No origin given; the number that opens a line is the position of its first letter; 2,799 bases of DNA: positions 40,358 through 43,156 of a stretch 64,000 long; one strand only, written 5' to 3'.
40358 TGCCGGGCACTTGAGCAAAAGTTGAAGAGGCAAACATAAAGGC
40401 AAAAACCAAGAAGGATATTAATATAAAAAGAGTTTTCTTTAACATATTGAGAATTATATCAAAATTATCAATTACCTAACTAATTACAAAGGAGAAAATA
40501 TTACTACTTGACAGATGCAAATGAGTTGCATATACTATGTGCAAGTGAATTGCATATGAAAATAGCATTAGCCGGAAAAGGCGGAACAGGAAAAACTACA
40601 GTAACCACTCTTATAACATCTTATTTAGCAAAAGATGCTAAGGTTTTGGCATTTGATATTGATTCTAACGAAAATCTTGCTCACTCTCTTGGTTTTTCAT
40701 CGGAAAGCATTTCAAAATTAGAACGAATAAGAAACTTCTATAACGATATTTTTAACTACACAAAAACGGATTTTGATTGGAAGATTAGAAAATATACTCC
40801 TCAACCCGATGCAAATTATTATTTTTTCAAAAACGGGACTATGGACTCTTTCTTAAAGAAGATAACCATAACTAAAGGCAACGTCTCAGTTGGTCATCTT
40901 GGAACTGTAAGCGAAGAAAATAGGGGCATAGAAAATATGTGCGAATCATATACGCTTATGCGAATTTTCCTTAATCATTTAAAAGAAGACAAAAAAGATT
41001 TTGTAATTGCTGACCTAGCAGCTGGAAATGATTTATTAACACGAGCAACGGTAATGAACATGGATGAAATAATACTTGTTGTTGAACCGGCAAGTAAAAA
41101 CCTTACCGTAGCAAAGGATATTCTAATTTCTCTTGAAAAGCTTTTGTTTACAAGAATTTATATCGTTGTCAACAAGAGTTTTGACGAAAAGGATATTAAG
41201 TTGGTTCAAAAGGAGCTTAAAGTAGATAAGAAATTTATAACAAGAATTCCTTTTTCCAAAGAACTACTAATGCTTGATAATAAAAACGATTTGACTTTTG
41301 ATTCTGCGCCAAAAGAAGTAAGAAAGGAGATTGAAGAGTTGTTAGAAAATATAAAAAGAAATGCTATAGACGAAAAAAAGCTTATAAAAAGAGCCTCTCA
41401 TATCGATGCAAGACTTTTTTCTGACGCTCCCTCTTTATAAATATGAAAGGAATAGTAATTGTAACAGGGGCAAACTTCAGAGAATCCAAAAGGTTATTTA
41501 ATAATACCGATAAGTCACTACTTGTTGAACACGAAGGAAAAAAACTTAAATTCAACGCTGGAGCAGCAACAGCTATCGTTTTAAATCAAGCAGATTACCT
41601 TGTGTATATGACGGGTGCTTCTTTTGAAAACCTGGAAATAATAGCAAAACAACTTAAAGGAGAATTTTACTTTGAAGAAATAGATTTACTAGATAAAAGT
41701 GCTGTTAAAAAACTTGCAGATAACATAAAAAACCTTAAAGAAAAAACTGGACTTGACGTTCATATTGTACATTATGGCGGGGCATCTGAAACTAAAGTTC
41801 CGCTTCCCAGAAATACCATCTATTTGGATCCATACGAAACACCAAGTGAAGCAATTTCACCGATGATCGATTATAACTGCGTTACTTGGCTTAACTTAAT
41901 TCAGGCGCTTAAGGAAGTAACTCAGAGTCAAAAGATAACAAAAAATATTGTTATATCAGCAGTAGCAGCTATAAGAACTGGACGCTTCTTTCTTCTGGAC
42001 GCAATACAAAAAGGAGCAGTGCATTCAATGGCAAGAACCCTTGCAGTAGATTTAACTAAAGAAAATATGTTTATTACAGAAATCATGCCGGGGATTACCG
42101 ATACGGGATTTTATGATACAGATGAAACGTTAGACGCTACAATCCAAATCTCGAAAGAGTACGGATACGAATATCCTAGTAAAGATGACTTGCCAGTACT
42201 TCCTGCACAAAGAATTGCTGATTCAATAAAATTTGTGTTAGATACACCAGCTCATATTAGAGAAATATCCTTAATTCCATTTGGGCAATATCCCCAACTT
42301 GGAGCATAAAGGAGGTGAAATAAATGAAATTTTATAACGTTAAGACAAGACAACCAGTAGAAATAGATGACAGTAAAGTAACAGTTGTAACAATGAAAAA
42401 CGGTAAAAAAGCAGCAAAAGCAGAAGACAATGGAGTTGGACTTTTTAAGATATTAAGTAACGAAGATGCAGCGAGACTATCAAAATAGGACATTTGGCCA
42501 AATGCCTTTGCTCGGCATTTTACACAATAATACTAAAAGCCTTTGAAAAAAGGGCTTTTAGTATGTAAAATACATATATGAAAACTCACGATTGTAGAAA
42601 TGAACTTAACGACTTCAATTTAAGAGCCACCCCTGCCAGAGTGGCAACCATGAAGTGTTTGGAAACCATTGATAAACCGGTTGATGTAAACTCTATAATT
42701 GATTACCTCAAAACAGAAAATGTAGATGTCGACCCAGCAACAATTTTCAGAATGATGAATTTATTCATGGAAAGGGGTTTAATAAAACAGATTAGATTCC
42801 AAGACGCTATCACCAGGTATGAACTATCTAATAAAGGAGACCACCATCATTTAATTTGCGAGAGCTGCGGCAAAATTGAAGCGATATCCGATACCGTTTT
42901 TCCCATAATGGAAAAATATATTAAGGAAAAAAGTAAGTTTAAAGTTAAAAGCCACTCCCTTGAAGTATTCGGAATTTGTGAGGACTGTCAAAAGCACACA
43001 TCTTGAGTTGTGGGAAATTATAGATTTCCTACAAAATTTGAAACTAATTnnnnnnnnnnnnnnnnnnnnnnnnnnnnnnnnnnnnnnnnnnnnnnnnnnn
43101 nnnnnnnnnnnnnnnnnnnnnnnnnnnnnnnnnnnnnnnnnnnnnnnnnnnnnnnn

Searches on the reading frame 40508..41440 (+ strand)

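Call 67: search_protein_families(library=pfam, proteins=[window:40508-41440:+], max_evalue=0.0001)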
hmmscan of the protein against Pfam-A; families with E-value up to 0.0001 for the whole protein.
window:40508-41440:+ (310 aa): 4 families
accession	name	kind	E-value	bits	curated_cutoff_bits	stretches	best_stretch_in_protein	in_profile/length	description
PF01656.29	CbiA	-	9.6e-13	48.6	25.4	1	20-260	3-122/125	CobQ/CobB/MinD/ParA nucleotide binding domain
PF13614.12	AAA_31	-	1.9e-11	44.6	27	1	23-199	9-154/177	AAA domain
PF10609.15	ParA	-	5e-05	23.3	27.1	0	20-52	8-41/246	NUBPL iron-transfer P-loop NTPase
PF02374.21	ArsA_ATPase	-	6.1e-05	22.8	24.3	0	19-63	4-49/305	Anion-transporting ATPase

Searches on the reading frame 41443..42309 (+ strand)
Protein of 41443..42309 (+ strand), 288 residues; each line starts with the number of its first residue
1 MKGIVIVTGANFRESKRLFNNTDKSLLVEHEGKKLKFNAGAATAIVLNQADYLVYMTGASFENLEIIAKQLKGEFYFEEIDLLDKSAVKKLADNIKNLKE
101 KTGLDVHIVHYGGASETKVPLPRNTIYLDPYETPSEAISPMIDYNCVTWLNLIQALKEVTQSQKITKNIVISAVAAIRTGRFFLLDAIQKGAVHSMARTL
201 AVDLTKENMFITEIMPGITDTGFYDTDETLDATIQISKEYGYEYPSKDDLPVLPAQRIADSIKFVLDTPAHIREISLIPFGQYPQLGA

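Call 67: search_protein_families(library=pfam, proteins=[window:41443-42309:+], max_evalue=0.0001)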
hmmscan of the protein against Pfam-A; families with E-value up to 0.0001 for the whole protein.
window:41443-42309:+ (288 aa): 2 families
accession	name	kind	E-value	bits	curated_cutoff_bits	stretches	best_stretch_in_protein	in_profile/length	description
PF13561.12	adh_short_C2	-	2.9e-11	43.8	27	1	40-226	9-183/236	Enoyl-(Acyl carrier protein) reductase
PF00106.31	adh_short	-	6.9e-11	42.4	26.6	1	40-223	13-186/195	short chain dehydrogenase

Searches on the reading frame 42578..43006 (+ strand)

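Call 67: search_protein_families(library=pfam, proteins=[window:42578-43006:+], max_evalue=0.0001)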
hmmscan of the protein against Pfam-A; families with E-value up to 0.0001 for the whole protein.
window:42578-43006:+ (142 aa): 1 family
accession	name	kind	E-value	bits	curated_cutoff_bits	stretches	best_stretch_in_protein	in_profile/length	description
PF01475.25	FUR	-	1.7e-25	90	23.1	1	14-130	3-120/121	Ferric uptake regulator family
